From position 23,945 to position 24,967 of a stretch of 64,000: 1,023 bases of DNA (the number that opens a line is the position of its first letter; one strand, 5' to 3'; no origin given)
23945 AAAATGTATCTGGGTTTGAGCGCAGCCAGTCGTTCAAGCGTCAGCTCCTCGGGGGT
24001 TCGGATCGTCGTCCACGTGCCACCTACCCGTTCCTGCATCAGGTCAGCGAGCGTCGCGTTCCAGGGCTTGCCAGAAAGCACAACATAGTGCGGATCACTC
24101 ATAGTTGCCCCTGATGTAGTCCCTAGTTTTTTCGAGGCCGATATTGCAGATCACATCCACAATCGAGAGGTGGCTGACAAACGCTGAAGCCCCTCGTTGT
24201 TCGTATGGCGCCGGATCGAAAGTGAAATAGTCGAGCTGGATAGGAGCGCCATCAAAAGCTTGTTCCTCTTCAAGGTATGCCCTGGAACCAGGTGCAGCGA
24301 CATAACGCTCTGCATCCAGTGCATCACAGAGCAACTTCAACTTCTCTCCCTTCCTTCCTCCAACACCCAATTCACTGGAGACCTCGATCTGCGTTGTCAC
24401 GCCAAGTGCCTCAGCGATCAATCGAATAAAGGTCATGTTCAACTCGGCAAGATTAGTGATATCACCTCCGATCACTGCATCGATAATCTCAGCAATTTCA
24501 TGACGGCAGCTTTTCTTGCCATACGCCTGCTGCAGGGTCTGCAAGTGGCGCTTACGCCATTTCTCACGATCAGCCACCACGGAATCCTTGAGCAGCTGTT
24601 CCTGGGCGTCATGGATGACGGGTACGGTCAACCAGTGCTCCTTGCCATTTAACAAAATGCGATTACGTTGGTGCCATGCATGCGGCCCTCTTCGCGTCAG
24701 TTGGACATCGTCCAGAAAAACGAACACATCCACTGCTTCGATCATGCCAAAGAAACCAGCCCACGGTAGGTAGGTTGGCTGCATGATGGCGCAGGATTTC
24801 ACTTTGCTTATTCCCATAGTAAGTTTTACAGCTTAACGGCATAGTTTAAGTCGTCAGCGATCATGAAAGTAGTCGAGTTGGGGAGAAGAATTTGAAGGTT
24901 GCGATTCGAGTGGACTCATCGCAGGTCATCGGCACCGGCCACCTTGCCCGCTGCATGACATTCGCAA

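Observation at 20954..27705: Pseudaminic-acid N-acyl and side-chain remodelling set: PIG-L deacetylase, PhyH dioxygenase, methyltransferase, two different formyltransferase-like proteins and WbqC wrapped around pseG and pseI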

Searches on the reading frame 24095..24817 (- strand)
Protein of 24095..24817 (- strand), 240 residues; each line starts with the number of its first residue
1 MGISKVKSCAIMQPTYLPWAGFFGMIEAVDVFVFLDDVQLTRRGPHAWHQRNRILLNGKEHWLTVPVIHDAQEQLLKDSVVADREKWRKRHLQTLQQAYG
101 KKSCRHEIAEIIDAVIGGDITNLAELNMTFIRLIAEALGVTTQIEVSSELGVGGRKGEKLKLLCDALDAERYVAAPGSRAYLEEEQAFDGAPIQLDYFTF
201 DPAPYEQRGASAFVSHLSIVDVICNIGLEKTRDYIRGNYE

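Call 4: search_protein_families(library=pfam, proteins=[window:24095-24817:-], max_evalue=0.01)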
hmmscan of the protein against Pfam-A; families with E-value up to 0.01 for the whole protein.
window:24095-24817:- (240 aa): 1 family
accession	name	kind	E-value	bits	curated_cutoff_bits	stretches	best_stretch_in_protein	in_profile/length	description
PF08889.16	WbqC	-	5.5e-62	209.9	21.3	1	13-232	1-217/218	WbqC-like protein family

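Call 5: search_protein_families(library=ncbifam, proteins=[window:24095-24817:-], max_evalue=0.01)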
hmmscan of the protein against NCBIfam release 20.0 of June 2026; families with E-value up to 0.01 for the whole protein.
window:24095-24817:- (240 aa): 0 families

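Call 10: search_solved_structures(query=window:24095-24817:-, max_evalue=1, show_alignments=2)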
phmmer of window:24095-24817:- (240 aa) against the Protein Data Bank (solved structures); distinct sequences matched with E-value up to 1: 0.

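Call 33: find_homologous_proteins(query=window:24095-24817:-, max_evalue=0.00001)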
Query window:24095-24817:- (240 aa): 659 proteins with E <= 0.00001 among 1094 candidates; the best 120 are listed.
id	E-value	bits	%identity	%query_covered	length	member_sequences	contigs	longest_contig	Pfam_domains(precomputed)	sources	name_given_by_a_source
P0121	3.2e-158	543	100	100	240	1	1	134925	PF08889.17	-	-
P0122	3.4e-61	225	48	95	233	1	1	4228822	PF08889.17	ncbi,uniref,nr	ncbi:WbqC family protein [Paenibacillus protaetiae]|uniref:WbqC family protein n=1 Tax=Paenibacillus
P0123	1.0e-60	223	44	95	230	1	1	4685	PF08889.17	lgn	-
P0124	8.4e-60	220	46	97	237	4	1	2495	PF08889.17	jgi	jgi:hypothetical protein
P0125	1.2e-59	220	47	95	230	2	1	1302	PF08889.17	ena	-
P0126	2.0e-59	219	44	95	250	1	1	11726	PF08889.17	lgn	-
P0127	2.3e-59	219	46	95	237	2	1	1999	PF08889.17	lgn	-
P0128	3.5e-59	218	45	96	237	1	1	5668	PF08889.17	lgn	-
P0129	3.5e-59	218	45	95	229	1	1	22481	PF08889.17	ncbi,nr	ncbi:MAG: WbqC family protein [Deltaproteobacteria bacterium]|nr:WbqC family protein [Deltaproteobac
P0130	1.1e-58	217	44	95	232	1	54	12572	PF08889.17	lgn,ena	-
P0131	1.3e-58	217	47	95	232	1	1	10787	PF08889.17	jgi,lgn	jgi:hypothetical protein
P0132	1.9e-58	216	44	95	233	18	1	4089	PF08889.17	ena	-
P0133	2.8e-58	215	44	96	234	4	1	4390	PF08889.17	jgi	-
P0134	3.2e-58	215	44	97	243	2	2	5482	PF08889.17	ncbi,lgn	-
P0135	5.2e-58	215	47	95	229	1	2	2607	PF08889.17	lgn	-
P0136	1.4e-57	213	44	95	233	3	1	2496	PF08889.17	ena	-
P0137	3.8e-57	212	43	95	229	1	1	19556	PF08889.17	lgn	-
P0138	4.4e-57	212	43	96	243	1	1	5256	PF08889.17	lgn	-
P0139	8.5e-57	211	43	97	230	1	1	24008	PF08889.17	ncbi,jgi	jgi:hypothetical protein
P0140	1.1e-56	210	48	95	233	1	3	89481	PF08889.17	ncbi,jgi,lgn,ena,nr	ncbi:MAG: hypothetical protein H6Q75_1354 [Firmicutes bacterium]|nr:hypothetical protein [Bacillota 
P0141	1.1e-56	210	43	95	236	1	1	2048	PF08889.17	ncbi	-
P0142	1.3e-56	210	43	95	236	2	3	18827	PF08889.17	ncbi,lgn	-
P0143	1.6e-56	210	45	95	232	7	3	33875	PF08889.17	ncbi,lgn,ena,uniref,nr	ncbi:hypothetical protein J2Z23_004372 [Lederbergia galactosidilyticus]|uniref:WbqC family protein n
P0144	2.2e-56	209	42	96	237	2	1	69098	PF08889.17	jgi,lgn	-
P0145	2.2e-56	209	43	96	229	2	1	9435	PF08889.17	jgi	jgi:hypothetical protein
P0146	2.9e-56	209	41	97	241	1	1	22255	PF08889.17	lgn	-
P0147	3.8e-56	208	45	95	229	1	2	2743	PF08889.17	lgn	-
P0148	5.2e-56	208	43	97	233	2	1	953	PF08889.17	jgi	jgi:hypothetical protein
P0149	5.7e-56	208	43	95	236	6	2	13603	PF08889.17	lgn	-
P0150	6.9e-56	208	44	95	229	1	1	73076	PF08889.17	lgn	-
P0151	7.1e-56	208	41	96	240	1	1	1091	PF08889.17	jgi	-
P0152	7.4e-56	208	42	95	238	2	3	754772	PF08889.17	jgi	jgi:hypothetical protein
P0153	2.2e-55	206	42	95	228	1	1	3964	PF08889.17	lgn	-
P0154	2.5e-55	206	45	93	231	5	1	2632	PF08889.17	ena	-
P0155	2.8e-55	206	44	95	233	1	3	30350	PF08889.17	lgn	-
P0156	2.8e-55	206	42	95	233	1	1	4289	PF08889.17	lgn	-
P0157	2.9e-55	206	41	95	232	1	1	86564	PF08889.17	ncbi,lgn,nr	ncbi:MAG: hypothetical protein DCE90_13740 [Pseudanabaena sp.]|nr:MAG: hypothetical protein DCE90_13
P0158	3.7e-55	205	44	95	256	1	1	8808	PF08889.17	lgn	-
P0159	4.1e-55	205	46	97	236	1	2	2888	PF08889.17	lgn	-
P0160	4.6e-55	205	43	96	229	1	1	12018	PF08889.17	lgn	-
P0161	6.1e-55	205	42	95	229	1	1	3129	PF08889.17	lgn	-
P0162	6.7e-55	204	42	95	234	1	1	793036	PF08889.17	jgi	jgi:hypothetical protein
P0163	7.0e-55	204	47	94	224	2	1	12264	PF08889.17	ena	-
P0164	7.1e-55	204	43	96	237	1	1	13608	PF08889.17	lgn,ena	-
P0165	1.2e-54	204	44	94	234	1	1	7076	PF08889.17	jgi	-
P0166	1.3e-54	203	41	97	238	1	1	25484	PF08889.17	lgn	-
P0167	1.4e-54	203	43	95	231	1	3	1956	PF08889.17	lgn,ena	-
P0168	1.5e-54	203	43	95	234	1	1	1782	PF08889.17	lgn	-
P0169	1.6e-54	203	41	97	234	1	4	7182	PF08889.17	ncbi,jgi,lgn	jgi:hypothetical protein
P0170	1.6e-54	203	41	95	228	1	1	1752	PF08889.17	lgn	-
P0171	2.4e-54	203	43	95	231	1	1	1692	PF08889.17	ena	-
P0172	2.6e-54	203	41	96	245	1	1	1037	PF08889.17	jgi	jgi:hypothetical protein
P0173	2.6e-54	202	43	96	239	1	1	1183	PF08889.17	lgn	-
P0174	2.6e-54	202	42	99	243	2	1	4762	PF08889.17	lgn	-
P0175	2.8e-54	202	43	94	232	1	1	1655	PF08889.17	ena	-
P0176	3.6e-54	202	43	95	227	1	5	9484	PF08889.17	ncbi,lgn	-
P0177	4.0e-54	202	42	95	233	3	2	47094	PF08889.17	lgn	-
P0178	5.0e-54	202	43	97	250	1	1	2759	PF08889.17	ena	-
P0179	5.3e-54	201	43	96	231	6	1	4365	PF08889.17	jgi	jgi:WbqC-like protein family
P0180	6.3e-54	201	44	95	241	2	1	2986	PF08889.17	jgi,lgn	-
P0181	7.3e-54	201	45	96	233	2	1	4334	PF08889.17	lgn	-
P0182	1.1e-53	200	44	96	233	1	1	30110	PF08889.17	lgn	-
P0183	1.2e-53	200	46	95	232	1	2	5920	PF08889.17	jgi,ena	-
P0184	1.4e-53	200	41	95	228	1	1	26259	PF08889.17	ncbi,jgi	jgi:hypothetical protein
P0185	1.6e-53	200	44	97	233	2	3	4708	PF08889.17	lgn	-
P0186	2.0e-53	200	44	95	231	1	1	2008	PF08889.17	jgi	jgi:WbqC-like protein family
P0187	2.3e-53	199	41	97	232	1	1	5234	PF08889.17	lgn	-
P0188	2.9e-53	199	44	97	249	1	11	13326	PF08889.17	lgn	-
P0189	2.9e-53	199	40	98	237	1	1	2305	PF08889.17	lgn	-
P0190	3.2e-53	199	43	95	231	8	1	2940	PF08889.17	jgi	jgi:WbqC-like protein family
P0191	3.3e-53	199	42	95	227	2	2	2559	PF08889.17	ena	-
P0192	3.8e-53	199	40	95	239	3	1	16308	PF08889.17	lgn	-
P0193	4.2e-53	199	41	95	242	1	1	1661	PF08889.17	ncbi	-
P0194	4.5e-53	198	43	95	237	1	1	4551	PF08889.17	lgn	-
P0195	4.5e-53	198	43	93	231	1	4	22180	PF08889.17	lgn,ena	-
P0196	4.8e-53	198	42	96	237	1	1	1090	PF08889.17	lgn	-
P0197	5.0e-53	198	40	98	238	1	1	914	PF08889.17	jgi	jgi:hypothetical protein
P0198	5.6e-53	198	42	95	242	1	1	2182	PF08889.17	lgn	-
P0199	7.6e-53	198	39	97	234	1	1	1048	PF08889.17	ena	-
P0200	8.0e-53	198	41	95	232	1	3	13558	PF08889.17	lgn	-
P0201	8.3e-53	198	43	94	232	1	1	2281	PF08889.17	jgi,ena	-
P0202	1.3e-52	197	45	93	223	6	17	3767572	PF08889.17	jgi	jgi:hypothetical protein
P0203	1.7e-52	197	41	95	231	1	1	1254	PF08889.17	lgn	-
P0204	1.8e-52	196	42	95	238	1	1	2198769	PF08889.17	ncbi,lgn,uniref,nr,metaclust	ncbi:hypothetical protein AN963_02745 [Brevibacillus choshinensis]|uniref:WbqC-like protein n=1 Tax=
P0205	1.8e-52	196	43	95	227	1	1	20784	PF08889.17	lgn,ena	-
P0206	1.9e-52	196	39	95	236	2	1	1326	PF08889.17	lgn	-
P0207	1.9e-52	196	41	95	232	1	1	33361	PF08889.17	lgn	-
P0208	1.9e-52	196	42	94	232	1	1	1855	PF08889.17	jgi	jgi:hypothetical protein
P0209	2.0e-52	196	45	95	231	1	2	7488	PF08889.17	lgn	-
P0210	2.3e-52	196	41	95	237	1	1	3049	PF08889.17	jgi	jgi:WbqC-like protein family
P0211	3.8e-52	195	42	97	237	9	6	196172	PF08889.17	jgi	jgi:hypothetical protein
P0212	3.8e-52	195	43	95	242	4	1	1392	PF08889.17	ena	-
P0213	4.0e-52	195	46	95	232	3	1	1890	PF08889.17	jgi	-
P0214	5.3e-52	195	41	95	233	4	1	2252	PF08889.17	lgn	-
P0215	5.7e-52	195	42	94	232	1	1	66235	PF08889.17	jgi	jgi:hypothetical protein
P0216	6.6e-52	195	44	95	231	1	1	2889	PF08889.17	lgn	-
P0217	6.9e-52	195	43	95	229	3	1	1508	PF08889.17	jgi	-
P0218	7.8e-52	194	44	95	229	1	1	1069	PF08889.17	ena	-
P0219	7.8e-52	194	39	95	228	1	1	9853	PF08889.17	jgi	jgi:hypothetical protein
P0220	9.9e-52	194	41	95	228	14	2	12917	PF08889.17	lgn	-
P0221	1.0e-51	194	41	95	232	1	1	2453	PF08889.17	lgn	-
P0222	1.1e-51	194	42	93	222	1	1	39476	PF08889.17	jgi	jgi:hypothetical protein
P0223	1.5e-51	193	42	95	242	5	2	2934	PF08889.17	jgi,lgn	jgi:hypothetical protein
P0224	1.7e-51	193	40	95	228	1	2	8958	PF08889.17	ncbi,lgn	-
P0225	1.8e-51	193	42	95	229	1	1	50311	PF08889.17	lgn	-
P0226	1.8e-51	193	42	93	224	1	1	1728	PF08889.17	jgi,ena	-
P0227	1.9e-51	193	40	96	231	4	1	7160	PF08889.17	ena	-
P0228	1.9e-51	193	41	94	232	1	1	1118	PF08889.17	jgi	jgi:hypothetical protein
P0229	2.0e-51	193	42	93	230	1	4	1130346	PF08889.17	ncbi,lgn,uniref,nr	ncbi:WbqC family protein [Brevibacillus choshinensis]|uniref:WbqC family protein n=1 Tax=Brevibacill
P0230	2.1e-51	193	39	95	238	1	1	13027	PF08889.17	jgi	-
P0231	2.2e-51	193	39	96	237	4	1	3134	PF08889.17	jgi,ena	jgi:hypothetical protein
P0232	2.3e-51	193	40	95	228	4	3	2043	PF08889.17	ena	-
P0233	2.4e-51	193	41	95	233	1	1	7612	PF08889.17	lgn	-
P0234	2.4e-51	193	39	98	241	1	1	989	PF08889.17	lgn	-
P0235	2.5e-51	193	45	95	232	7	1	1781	PF08889.17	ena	-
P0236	2.8e-51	193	42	96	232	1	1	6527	PF08889.17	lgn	-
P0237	3.1e-51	192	41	98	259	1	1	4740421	PF08889.17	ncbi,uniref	ncbi:WbqC family protein [Ningiella sp. W23]|uniref:WbqC family protein n=1 Tax=Ningiella sp. W23 Ta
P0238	3.1e-51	192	44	95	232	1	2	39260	PF08889.17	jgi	jgi:hypothetical protein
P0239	3.1e-51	192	43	95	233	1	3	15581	PF08889.17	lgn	-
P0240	3.3e-51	192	41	95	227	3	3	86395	PF08889.17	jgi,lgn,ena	jgi:hypothetical protein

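Call 34: find_encoding_contigs(protein=P0122, flank=8000, max_places=1)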
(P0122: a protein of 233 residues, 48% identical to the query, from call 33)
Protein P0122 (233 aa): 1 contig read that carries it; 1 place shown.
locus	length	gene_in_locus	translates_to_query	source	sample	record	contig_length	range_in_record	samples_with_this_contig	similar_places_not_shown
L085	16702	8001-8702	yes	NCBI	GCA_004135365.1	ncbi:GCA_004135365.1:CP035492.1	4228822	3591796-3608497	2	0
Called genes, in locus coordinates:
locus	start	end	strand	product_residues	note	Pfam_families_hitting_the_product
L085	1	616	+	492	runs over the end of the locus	PF02465:FliD_N, PF07195:FliD_C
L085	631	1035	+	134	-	PF02561:FliS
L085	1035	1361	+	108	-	PF05400:FliT (weak)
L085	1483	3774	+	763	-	PF26154:DUF8042, PF20157:Maf_flag10_N (faint), PF01973:MptE-like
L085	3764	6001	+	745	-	PF26154:DUF8042, PF01973:MptE-like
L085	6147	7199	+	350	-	PF00106:adh_short (weak), PF01073:3Beta_HSD, PF01370:Epimerase, PF02719:Polysacc_synt_2, PF04321:RmlD_sub_bind, PF05368:NmrA, PF16363:GDP_Man_Dehyd, PF13460:NAD_binding_10, +1 more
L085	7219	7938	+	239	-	PF02348:CTP_transf_3, PF12804:NTP_transf_3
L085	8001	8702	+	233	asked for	PF08889:WbqC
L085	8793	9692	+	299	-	-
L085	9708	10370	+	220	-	PF05148:Methyltransf_8 (weak), PF03848:TehB, PF13489:Methyltransf_23, PF01209:Ubie_methyltran, PF13847:Methyltransf_31, PF08241:Methyltransf_11, PF08242:Methyltransf_12, PF13649:Methyltransf_25, +4 more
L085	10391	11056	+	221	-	PF05148:Methyltransf_8, PF13489:Methyltransf_23, PF01209:Ubie_methyltran (weak), PF03848:TehB, PF13847:Methyltransf_31, PF08241:Methyltransf_11, PF08242:Methyltransf_12, PF13649:Methyltransf_25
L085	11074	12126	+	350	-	PF03102:NeuB, PF08666:SAF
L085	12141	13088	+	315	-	PF01073:3Beta_HSD, PF01370:Epimerase, PF02719:Polysacc_synt_2, PF04321:RmlD_sub_bind, PF16363:GDP_Man_Dehyd, PF07993:NAD_binding_4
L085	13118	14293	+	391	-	PF00155:Aminotran_1_2, PF01041:DegT_DnrJ_EryC1, PF01212:Beta_elim_lyase (weak), PF01053:Cys_Met_Meta_PP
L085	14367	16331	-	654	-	PF00535:Glycos_transf_2, PF07719:TPR_2 (faint), PF25064:ARM_TT21_5th (faint), PF13374:TPR_10 (faint)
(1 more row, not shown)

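Call 35: find_encoding_contigs(protein=P0237, flank=8000, max_places=1)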
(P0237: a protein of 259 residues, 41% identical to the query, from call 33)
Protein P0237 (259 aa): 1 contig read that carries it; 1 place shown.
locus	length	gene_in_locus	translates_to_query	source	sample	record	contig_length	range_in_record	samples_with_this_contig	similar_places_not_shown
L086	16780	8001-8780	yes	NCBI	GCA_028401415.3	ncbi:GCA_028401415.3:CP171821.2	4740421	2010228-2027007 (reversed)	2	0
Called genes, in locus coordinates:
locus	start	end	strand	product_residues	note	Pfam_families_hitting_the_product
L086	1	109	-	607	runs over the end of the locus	PF03979:Sigma70_r1_1, PF00140:Sigma70_r1_2, PF04546:Sigma70_ner, PF04542:Sigma70_r2, PF04539:Sigma70_r3, PF04545:Sigma70_r4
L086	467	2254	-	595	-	PF01807:Zn_ribbon_DnaG, PF08275:DNAG_N, PF01751:Toprim, PF13155:Toprim_2, PF13362:Toprim_3 (weak), PF13662:Toprim_4, PF10410:DnaB_bind, PF08278:DnaG_DnaB_bind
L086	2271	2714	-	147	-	PF09424:YqeY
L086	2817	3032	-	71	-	PF01165:Ribosomal_S21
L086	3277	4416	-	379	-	PF07396:Porin_O_P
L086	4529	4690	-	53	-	PF01679:Pmp3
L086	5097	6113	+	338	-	PF00814:TsaD, PF22521:HypF_C_2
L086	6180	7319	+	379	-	-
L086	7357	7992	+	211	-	PF08242:Methyltransf_12 (weak), PF13649:Methyltransf_25 (weak)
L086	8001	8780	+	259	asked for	PF08889:WbqC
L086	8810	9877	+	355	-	PF03102:NeuB, PF08666:SAF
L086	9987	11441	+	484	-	PF01266:DAO (faint), PF07992:Pyr_redox_2 (faint), PF13450:NAD_binding_8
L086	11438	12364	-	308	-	-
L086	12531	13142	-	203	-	PF02660:G3P_acyltransf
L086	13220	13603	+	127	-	PF02152:FolB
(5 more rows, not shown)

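Call 36: find_encoding_contigs(protein=P0152, flank=8000, max_places=1)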
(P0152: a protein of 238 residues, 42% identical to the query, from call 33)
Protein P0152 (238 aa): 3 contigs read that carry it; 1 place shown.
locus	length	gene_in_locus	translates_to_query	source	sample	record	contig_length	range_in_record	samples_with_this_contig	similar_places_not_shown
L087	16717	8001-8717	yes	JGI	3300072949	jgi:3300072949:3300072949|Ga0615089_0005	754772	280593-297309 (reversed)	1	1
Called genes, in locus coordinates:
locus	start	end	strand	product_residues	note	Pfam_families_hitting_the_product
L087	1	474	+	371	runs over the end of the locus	PF13477:Glyco_trans_4_2 (weak), PF13439:Glyco_transf_4, PF13579:Glyco_trans_4_4, PF00534:Glycos_transf_1, PF13692:Glyco_trans_1_4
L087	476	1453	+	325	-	PF01075:Glyco_transf_9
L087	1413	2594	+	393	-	PF13439:Glyco_transf_4, PF13477:Glyco_trans_4_2 (weak), PF13579:Glyco_trans_4_4, PF20706:GT4-conflict (weak), PF00534:Glycos_transf_1, PF13692:Glyco_trans_1_4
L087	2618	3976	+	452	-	PF05159:Capsule_synth (weak)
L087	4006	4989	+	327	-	PF01073:3Beta_HSD, PF01370:Epimerase, PF02719:Polysacc_synt_2, PF04321:RmlD_sub_bind, PF05368:NmrA (weak), PF07993:NAD_binding_4 (faint), PF13460:NAD_binding_10, PF16363:GDP_Man_Dehyd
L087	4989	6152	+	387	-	PF00155:Aminotran_1_2 (faint), PF01041:DegT_DnrJ_EryC1, PF01212:Beta_elim_lyase (weak)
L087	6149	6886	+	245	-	PF02348:CTP_transf_3, PF12804:NTP_transf_3 (weak)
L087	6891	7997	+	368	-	-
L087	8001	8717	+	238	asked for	PF08889:WbqC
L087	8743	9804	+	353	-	PF03102:NeuB, PF08666:SAF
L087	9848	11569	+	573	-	-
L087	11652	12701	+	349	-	PF00106:adh_short (faint), PF01073:3Beta_HSD, PF01370:Epimerase, PF02719:Polysacc_synt_2, PF04321:RmlD_sub_bind, PF07993:NAD_binding_4 (faint), PF16363:GDP_Man_Dehyd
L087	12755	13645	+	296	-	PF00483:NTP_transferase, PF12804:NTP_transf_3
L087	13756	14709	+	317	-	PF00535:Glycos_transf_2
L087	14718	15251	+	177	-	PF13302:Acetyltransf_3, PF13420:Acetyltransf_4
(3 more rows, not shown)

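Call 49: predict_structure(alignment_id=A2)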
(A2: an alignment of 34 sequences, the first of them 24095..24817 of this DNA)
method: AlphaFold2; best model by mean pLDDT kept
length: 240 residues; sequences in the alignment: 34
mean_pLDDT: 92.9   pTM: 0.90
mean pLDDT of the five models: 92.9, 92.3, 91.6, 90.0, 89.2
residues with pLDDT >= 90: 203; 70-90: 27; 50-70: 7; < 50: 3
segments of 3 or more residues with pLDDT < 50: 1-3
pLDDT, mean of each block of 10 residues (from residue 1): 72 97 98 96 74 95 92 92 90 95 93 94 97 98 98 90 96 95 92 96 94 96 97 92
secondary structure, 60 per line:
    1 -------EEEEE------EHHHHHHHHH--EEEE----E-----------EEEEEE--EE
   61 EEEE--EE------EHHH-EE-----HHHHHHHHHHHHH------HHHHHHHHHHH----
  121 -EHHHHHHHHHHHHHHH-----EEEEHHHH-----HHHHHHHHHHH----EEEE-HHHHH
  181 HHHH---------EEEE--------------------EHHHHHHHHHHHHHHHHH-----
elements in order: E8-12 H20-28 E31-34 E51-56 E59-64 H87-99 H106-116 H123-137 E143-146 H147-150 H156-166 E171-174 H176-184 E194-197 H219-235

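Call 52: fold_search(model_id=the predicted structure, library=pdb)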
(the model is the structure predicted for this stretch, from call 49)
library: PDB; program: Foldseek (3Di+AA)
matches with E <= 10: 792; with E <= 0.001: 0
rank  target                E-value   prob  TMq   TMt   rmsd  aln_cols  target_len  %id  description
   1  7me1_B                6.3e-02  0.10  0.20  0.19  16.0       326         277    7  YfeA oligomer crystal 1, form 1 (released 2021-08-25)
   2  5hx7                  7.1e-02  0.12  0.23  0.21  15.1       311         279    9  Metal ABC transporter from Listeria monocytogenes (released 2016-02-17)
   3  7lm6                  7.5e-02  0.10  0.21  0.20  17.1       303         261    8  Crystal structure of the Zn(II)-bound AdcAII H205L mutant variant of Streptococcus pneumoniae (released 2021-09-29)
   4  3zk8_A                7.5e-02  0.10  0.21  0.19  17.0       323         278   13  CRYSTAL STRUCTURE OF PNEUMOCOCCAL SURFACE ANTIGEN PSAA E205Q IN THE METAL-FREE, OPEN STATE (released 2013-11-06)
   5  6z63_B                1.4e-01  0.09  0.16  0.17  18.1       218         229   10  FtsE structure from Streptococus pneumoniae in complex with ADP at 1.57 A resolution (spacegroup P 21) (released 2020-09-02)
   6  4v5z_B5               1.5e-01  0.25  0.19  0.21  10.2       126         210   13  Structure of a mammalian 80S ribosome obtained by docking homology models of the RNA and proteins into an 8.7 A cryo- (released 2014-07-09)
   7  8yj8_A                1.6e-01  0.12  0.25  0.23  16.0       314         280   10  Characerization of a novel format scFvXVHH single-chain Biparatopic antibody against a metal binding protein, MtsA (released 2024-06-19)
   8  6z4w                  1.7e-01  0.08  0.15  0.16  18.6       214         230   10  FtsE structure from Streptococcus pneumoniae in complex with ADP (space group P 1) (released 2020-09-02)
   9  4ohv                  1.8e-01  0.13  0.23  0.15  17.2       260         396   12  C. Elegans Clp1 bound to AMP-PNP, and Mg2+ (released 2014-05-14)
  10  4utp_A                1.8e-01  0.08  0.22  0.20  16.6       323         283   12  Crystal structure of pneumococcal surface antigen PsaA in the Cd- bound, closed state (released 2014-08-13)
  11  3p0j_C                1.9e-01  0.25  0.31  0.13  10.3       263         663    9  Leishmania major Tyrosyl-tRNA synthetase in complex with tyrosinol, triclinic crystal form 1 (released 2011-03-23)
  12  4oi1_A                2.0e-01  0.11  0.22  0.15  17.4       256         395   11  Clp1 bound to ssRNA dinucleotide GC, ADP, AlF4-, and Mg2+(transition state, data set II) (released 2014-05-14)
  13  4oi0_A                2.0e-01  0.10  0.21  0.15  17.5       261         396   11  bound to ssRNA dinucleotide GC, ADP, AlF4-, and Mg2+(transition state, data set I) (released 2014-05-14)
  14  2wet_C                2.0e-01  0.08  0.21  0.12  17.5       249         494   12  Crystal structure of tryptophan 5-halogenase (PyrH) complex with FAD (tryptophan) (released 2009-04-14)
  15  6w6b                  2.4e-01  0.25  0.19  0.19  10.8       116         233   12  The X-ray crystal structure of the C-terminus domain of Staphylococcus aureus Fatty Acid Kinase A (FakA, residues 328-54 (released 2021-03-17)
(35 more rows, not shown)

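Call 88: search_protein_representatives(alignment_id=A2)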
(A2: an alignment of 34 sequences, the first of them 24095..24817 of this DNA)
Query: 34 sequences, 231 profile positions. Proteins with E-value up to 0.001 (for the whole library): 16349; up to 1e-10: 11419; up to 1e-30: 4518. The best 150 are listed.
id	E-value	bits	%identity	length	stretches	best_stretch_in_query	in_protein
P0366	3.1e-107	373.6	-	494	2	3-226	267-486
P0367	5.0e-95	333.6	-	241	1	1-229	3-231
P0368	4.9e-92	323.8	-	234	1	1-229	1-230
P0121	2.6e-91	321.5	-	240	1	2-229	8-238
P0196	4.7e-91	320.6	-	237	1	3-228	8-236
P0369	1.2e-89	316.0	-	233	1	3-227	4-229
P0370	9.6e-89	313.1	-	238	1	3-227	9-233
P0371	1.2e-86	306.2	-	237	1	1-228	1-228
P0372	6.3e-85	300.6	-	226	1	6-227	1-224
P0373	1.0e-83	296.6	-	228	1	1-227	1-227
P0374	3.1e-83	295.0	-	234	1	2-229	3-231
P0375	3.4e-83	294.9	-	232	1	3-226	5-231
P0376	1.6e-82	292.7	-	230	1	1-228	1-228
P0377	3.0e-82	291.8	-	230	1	2-227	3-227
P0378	5.5e-82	291.0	-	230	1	1-227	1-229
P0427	4.4e-73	261.8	-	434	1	6-229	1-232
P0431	1.8e-72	259.8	-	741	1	6-221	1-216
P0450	3.0e-69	249.3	-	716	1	2-229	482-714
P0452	3.4e-69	249.1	-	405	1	3-228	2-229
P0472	1.3e-67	243.9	-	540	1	1-229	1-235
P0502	5.6e-64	232.0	-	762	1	3-223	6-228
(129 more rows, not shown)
